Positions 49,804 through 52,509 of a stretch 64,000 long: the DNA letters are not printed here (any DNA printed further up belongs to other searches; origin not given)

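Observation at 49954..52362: B12-radical SAM enzyme fused to a trigger-factor-type PPIase domain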

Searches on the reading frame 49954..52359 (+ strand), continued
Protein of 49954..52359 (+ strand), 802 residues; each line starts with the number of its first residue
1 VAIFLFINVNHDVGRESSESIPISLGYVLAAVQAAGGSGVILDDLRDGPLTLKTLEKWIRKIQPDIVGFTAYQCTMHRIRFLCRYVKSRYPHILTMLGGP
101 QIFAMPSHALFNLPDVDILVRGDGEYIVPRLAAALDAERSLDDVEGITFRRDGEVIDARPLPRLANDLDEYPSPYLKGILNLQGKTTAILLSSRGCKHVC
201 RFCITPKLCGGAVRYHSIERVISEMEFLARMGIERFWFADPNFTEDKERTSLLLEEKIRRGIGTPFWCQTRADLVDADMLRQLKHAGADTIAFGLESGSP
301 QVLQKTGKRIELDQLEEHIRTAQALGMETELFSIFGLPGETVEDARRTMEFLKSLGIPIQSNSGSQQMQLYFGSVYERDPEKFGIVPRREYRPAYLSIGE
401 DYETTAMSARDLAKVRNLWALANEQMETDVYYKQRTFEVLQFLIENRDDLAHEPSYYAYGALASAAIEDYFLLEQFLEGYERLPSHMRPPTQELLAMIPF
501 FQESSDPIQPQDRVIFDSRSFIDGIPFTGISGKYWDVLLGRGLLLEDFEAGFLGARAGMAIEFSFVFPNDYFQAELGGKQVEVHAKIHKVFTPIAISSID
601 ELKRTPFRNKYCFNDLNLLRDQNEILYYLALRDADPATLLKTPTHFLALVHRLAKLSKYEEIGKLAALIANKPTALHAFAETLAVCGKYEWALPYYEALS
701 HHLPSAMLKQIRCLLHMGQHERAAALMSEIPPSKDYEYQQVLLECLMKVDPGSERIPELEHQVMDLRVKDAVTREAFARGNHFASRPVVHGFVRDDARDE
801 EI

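Call 8: search_protein_families(library=pfam, proteins=[P0047, P0048, P0087], max_evalue=10)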
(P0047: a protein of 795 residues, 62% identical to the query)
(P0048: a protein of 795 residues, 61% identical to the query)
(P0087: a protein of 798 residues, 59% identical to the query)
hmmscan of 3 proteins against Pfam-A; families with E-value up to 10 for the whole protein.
P0047 (795 aa): 13 families
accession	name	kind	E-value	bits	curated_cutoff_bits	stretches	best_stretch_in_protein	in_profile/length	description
PF04055.27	Radical_SAM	-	1.2e-21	78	29.5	1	191-351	3-166/166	Radical SAM superfamily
PF02310.24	B12-binding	-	4.2e-13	49.6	32.1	1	19-127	12-117/121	B12 binding domain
PF00254.34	FKBP_C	-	1.2e-05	26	21.1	1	507-585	5-86/94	FKBP-type peptidyl-prolyl cis-trans isomerase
PF13432.12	TPR_16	-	1.8e-05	25.5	32.7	1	677-726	2-54/65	Tetratricopeptide repeat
PF07719.23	TPR_2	-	6.2e-05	23.3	27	1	673-703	2-32/34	Tetratricopeptide repeat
PF14559.12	TPR_19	-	7e-05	23.5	25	1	682-732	1-54/68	Tetratricopeptide repeat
PF13428.12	TPR_14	-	0.0077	17.3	23.5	1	673-704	2-33/44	Tetratricopeptide repeat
PF00515.34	TPR_1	-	0.0078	16.4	27.8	1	674-697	3-26/34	Tetratricopeptide repeat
PF13176.12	TPR_7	-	0.011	16.2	27.9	1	674-699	1-26/36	Tetratricopeptide repeat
PF12895.13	ANAPC3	-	0.012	16.3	27.2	1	666-727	17-80/82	Anaphase-promoting complex, cyclosome, subunit 3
PF13174.12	TPR_6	-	0.12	13.6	26.3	0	705-727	2-24/33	Tetratricopeptide repeat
PF14749.11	Acyl-CoA_ox_N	-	0.15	13.1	25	1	235-280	8-53/120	Acyl-coenzyme A oxidase N-terminal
PF13374.12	TPR_10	-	1.2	9.7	27.5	1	673-697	3-27/42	Tetratricopeptide repeat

P0048 (795 aa): 5 families
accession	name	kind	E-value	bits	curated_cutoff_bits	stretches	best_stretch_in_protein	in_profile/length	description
PF04055.27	Radical_SAM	-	2.2e-23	83.7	29.5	1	192-352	3-166/166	Radical SAM superfamily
PF02310.24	B12-binding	-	4.9e-14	52.6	32.1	1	22-127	14-116/121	B12 binding domain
PF00254.34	FKBP_C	-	2.2e-05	25.2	21.1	1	507-579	4-79/94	FKBP-type peptidyl-prolyl cis-trans isomerase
PF14559.12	TPR_19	-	3e-05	24.7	25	1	683-733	1-54/68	Tetratricopeptide repeat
PF06535.18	RGM_N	-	0.15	12.8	24.2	1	203-224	38-61/70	Repulsive guidance molecule (RGM) N-terminal domain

P0087 (798 aa): 5 families
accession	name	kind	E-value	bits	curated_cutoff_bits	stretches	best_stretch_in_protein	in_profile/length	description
PF04055.27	Radical_SAM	-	2.2e-21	77.2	29.5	1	191-351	3-166/166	Radical SAM superfamily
PF02310.24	B12-binding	-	3.6e-16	59.5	32.1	1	19-129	12-119/121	B12 binding domain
PF00254.34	FKBP_C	-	2.2e-05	25.1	21.1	1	512-585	10-86/94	FKBP-type peptidyl-prolyl cis-trans isomerase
PF13934.12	ELYS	-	0.084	13.2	28.8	1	633-747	73-191/220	Nuclear pore complex assembly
PF14559.12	TPR_19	-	1.8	9.4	25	1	709-731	31-53/68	Tetratricopeptide repeat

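Call 9: find_encoding_contigs(protein=P0031, flank=10000, max_places=2)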
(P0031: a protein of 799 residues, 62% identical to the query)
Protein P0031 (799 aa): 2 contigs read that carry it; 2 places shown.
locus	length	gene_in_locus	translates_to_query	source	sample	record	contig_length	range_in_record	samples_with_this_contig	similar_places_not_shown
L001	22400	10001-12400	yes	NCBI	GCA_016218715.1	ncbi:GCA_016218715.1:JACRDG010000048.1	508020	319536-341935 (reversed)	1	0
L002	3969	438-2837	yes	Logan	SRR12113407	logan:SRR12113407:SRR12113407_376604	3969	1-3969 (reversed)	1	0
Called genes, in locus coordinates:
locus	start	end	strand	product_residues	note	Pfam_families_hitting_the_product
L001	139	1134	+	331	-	PF13192:Thioredoxin_3, PF13646:HEAT_2, PF02985:HEAT (faint)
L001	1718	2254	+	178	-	PF09719:C_GCAxxG_C_C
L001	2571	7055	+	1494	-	PF01326:PPDK_N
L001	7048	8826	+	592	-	PF01590:GAF, PF13185:GAF_2, PF13492:GAF_3 (weak), PF00158:Sigma54_activat, PF14532:Sigma54_activ_2, PF07728:AAA_5 (weak), PF25601:AAA_lid_14, PF02954:HTH_8, +1 more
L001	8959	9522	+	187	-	-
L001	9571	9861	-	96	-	PF02810:SEC-C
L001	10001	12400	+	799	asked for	PF02310:B12-binding, PF04055:Radical_SAM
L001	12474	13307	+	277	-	PF00378:ECH_1, PF16113:ECH_2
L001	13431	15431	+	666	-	PF00724:Oxidored_FMN, PF01266:DAO (faint), PF01946:Thi4 (faint), PF00070:Pyr_redox (faint), PF00890:FAD_binding_2 (weak), PF07992:Pyr_redox_2, PF12831:FAD_oxidored, PF13450:NAD_binding_8 (weak), +3 more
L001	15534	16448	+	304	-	-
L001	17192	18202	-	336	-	PF01278:Omptin (weak)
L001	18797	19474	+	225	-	PF12654:DUF3786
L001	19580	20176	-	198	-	PF23914:TPR_CcmH_CycH, PF13432:TPR_16 (weak), PF00515:TPR_1, PF07719:TPR_2, PF13181:TPR_8, PF13371:TPR_9, PF13414:TPR_11, PF14559:TPR_19 (weak), +9 more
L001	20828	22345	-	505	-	PF00881:Nitroreductase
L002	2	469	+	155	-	?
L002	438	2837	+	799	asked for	PF02310:B12-binding, PF04055:Radical_SAM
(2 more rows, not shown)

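Call 10: find_encoding_contigs(protein=P0083, flank=10000, max_places=2)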
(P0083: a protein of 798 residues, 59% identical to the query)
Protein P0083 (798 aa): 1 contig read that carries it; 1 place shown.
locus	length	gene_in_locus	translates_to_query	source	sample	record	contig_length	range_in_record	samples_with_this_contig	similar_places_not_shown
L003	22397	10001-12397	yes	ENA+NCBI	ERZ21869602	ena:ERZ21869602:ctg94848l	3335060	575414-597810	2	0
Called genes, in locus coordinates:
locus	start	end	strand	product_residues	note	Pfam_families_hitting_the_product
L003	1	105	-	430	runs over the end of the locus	PF00072:Response_reg, PF13426:PAS_9, PF08447:PAS_3 (faint), PF08448:PAS_4, PF00989:PAS (weak), PF13188:PAS_8 (weak)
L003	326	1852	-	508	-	PF00154:RecA_N (faint), PF03796:DnaB_C (faint), PF05625:PAXNEB (faint), PF06745:ATPase, PF23442:DUF7125 (faint), PF13481:AAA_25 (weak), PF06745:ATPase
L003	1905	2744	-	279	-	PF00072:Response_reg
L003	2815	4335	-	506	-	PF00154:RecA_N (faint), PF03796:DnaB_C (faint), PF05625:PAXNEB (faint), PF06745:ATPase, PF13481:AAA_25 (weak), PF23442:DUF7125 (faint), PF00270:DEAD (faint), PF06745:ATPase, +9 more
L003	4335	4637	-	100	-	PF07689:KaiB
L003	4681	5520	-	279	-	PF00072:Response_reg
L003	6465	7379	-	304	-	-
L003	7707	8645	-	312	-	PF03372:Exo_endo_phos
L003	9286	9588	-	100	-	PF02810:SEC-C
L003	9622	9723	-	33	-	-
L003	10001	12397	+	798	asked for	PF02310:B12-binding, PF04055:Radical_SAM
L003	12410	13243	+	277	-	PF00378:ECH_1, PF16113:ECH_2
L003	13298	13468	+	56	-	-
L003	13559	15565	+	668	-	PF00724:Oxidored_FMN, PF01266:DAO (faint), PF00070:Pyr_redox (faint), PF00890:FAD_binding_2 (weak), PF03486:HI0933_like (faint), PF07992:Pyr_redox_2, PF12831:FAD_oxidored (faint), PF13450:NAD_binding_8 (faint), +1 more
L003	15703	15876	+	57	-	PF03966:Trm112p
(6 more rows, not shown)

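Call 11: find_encoding_contigs(protein=P0090, flank=10000, max_places=2)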
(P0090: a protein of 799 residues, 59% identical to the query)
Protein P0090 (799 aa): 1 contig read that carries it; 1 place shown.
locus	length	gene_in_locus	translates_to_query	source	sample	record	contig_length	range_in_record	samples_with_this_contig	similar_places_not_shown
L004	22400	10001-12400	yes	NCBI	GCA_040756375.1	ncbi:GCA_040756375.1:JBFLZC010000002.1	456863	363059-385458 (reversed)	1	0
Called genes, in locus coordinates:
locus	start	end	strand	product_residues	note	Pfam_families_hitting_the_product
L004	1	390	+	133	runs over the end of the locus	PF00072:Response_reg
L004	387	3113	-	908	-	PF01326:PPDK_N, PF00391:PEP-utilizers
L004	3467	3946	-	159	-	PF00582:Usp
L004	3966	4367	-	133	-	PF00072:Response_reg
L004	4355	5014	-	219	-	-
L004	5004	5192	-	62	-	-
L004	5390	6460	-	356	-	PF01925:TauE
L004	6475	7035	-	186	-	-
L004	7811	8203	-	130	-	PF00072:Response_reg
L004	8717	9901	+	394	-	PF00805:Pentapeptide, PF13599:Pentapeptide_4, PF00805:Pentapeptide, PF13599:Pentapeptide_4, PF00805:Pentapeptide, PF13599:Pentapeptide_4 (weak), PF00805:Pentapeptide, PF07885:Ion_trans_2, +1 more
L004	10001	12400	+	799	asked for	PF02310:B12-binding, PF04055:Radical_SAM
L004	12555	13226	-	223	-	PF00582:Usp (weak)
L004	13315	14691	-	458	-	PF13187:Fer4_9 (faint), PF13534:Fer4_17 (faint), PF00037:Fer4 (faint), PF13183:Fer4_8, PF02754:CCG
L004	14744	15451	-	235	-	PF02665:Nitrate_red_gam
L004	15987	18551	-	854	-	PF08447:PAS_3, PF00989:PAS, PF08448:PAS_4, PF00158:Sigma54_activat, PF14532:Sigma54_activ_2, PF07728:AAA_5 (weak), PF25601:AAA_lid_14, PF02954:HTH_8 (weak), +2 more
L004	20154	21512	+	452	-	PF13353:Fer4_12 (faint), PF04055:Radical_SAM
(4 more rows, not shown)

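Call 13: find_related_loci(query=A1, collection=genome_contigs, flank=10000)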
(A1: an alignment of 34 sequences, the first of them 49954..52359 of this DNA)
Query A1 (802 aa) in genome_contigs; peptide patterns used: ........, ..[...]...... (x = any residue, [..] = any of these).
87 stretches matched a pattern; 69 encode a relative of the query (tblastn E <= 1e-3); 68 distinct loci.
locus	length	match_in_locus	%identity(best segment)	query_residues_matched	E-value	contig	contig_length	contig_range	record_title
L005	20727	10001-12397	66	1-799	0e+0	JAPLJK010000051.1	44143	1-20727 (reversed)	MAG: Deltaproteobacteria bacterium isolate LacPavin_0920_SED4_MAG_50_153 LacPavin_0920_SED4_scaffold_691598, whole genom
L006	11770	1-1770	89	213-802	0e+0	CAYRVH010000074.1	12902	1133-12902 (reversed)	MAG TPA_asm: uncultured Syntrophaceae bacterium isolate binchicken_co135_214 genome assembly, contig: NODE_6821_length_1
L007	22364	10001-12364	63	4-791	0e+0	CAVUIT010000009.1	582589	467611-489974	MAG: uncultured delta proteobacterium isolate MFD01872.bin.2.115 genome assembly, contig: contig_42154, whole genome sho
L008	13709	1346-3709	64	4-791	0e+0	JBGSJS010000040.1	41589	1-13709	MAG: Desulfomonilaceae bacterium isolate JTS-AC162 k141_1013507, whole genome shotgun sequence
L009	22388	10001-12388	63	4-799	0e+0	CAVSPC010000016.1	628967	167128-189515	MAG: uncultured delta proteobacterium isolate MFD01299.bin.3.165 genome assembly, contig: contig_6642, whole genome shot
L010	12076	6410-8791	63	4-797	0e+0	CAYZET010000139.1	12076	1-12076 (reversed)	MAG TPA_asm: uncultured Syntrophaceae bacterium isolate binchicken_co107_432 genome assembly, contig: NODE_12126_length_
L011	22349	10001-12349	63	4-791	0e+0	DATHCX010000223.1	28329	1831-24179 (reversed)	MAG TPA_asm: Desulfomonilaceae bacterium isolate SMAG_U12378 k141_1278506, whole genome shotgun sequence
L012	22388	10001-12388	62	4-800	0e+0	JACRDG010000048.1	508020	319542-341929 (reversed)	MAG: Desulfomonile tiedjei isolate NC_groundwater_1666_Pr3_B-0.1um_58_14 SR-2_scaffold_141_1123453, whole genome shotgun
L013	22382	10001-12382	63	4-797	0e+0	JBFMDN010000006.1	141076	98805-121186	MAG: Thermodesulfobacteriota bacterium isolate MAG220 MAG220_6, whole genome shotgun sequence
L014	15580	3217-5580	62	4-791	0e+0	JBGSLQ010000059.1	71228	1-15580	MAG: Desulfomonilaceae bacterium isolate JTS-AC162 k141_779735, whole genome shotgun sequence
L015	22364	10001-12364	61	4-792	0e+0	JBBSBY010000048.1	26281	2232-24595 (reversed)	MAG: Desulfomonilales bacterium isolate La6_metabat2.214 La6_metabat2.214_K_2495705_L_26281_cov_82.3722, whole genome sh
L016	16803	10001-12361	61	4-791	0e+0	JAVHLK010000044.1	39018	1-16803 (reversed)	MAG: Desulfomonilaceae bacterium isolate Ess09-10 NODE_44_length_39018_cov_8.547211, whole genome shotgun sequence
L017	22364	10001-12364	62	4-792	0e+0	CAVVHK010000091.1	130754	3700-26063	MAG: uncultured delta proteobacterium isolate MFD01689.bin.2.77 genome assembly, contig: contig_51960, whole genome shot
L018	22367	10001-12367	62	4-793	0e+0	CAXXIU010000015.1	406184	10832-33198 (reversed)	MAG: Desulfomonilaceae bacterium isolate 24c7a18b-b8c2-4fbd-b8d1-4b4dc3bc9637 genome assembly, contig: contig_15, whole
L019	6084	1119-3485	61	4-792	0e+0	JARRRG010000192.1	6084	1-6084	MAG: Deltaproteobacteria bacterium isolate Spart_222_MAG scaffold_14611, whole genome shotgun sequence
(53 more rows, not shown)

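Call 24: predict_structure(alignment_id=A1)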
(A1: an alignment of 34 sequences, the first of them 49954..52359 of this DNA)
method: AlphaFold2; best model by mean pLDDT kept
length: 802 residues; sequences in the alignment: 34
mean_pLDDT: 88.4   pTM: 0.85
mean pLDDT of the five models: 88.4, 87.3, 85.6, 85.4, 84.7
residues with pLDDT >= 90: 513; 70-90: 237; 50-70: 30; < 50: 22
segments of 3 or more residues with pLDDT < 50: 363-370, 781-783, 794-802
pLDDT, mean of each block of 10 residues (from residue 1): 92 83 94 93 90 93 95 89 96 93 87 94 92 89 92 90 86 94 92 78 61 90 97 93 91 98 95 92 97 85 78 93 95 81 92 86 46 63 83 81 88 92 91 92 96 96 95 96 92 91 93 91 85 76 77 94 92 86 94 92 90 86 89 93 95 97 96 94 96 93 86 95 94 92 94 91 93 76 68 48 30
secondary structure, 60 per line:
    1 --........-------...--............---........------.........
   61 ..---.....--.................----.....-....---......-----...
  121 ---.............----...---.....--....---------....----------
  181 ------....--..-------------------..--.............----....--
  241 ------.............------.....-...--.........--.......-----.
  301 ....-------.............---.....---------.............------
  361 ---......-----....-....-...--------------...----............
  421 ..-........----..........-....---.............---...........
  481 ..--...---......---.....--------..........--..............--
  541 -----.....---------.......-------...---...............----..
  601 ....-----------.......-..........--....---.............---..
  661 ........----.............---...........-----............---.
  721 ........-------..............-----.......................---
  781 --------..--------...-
elements in order (helices of 4 or more, strands of 3 or more residues): E3-10 H23-34 E38-45 H52-62 E66-70 H73-89 E94-98 H100-103 H107-112 E118-120 H124-136 E147-151 E154-157 E187-190 H218-230 E235-238 H247-259 E266-270 H277-285 E288-294 H300-304 H312-324 E328-332 H342-354 H364-369 H375-378 H380-383 E385-387 E402-404 H409-422 H424-431 H436-445 H447-450 H454-466 H470-482 H491-496 E500-504 E513-522 E525-538 H546-550 E560-566 E580-594 H599-604 H616-622 H624-633 H636-639 H643-655 H659-668 H673-685 H689-699 H705-716 H720-728 H736-749 H755-777
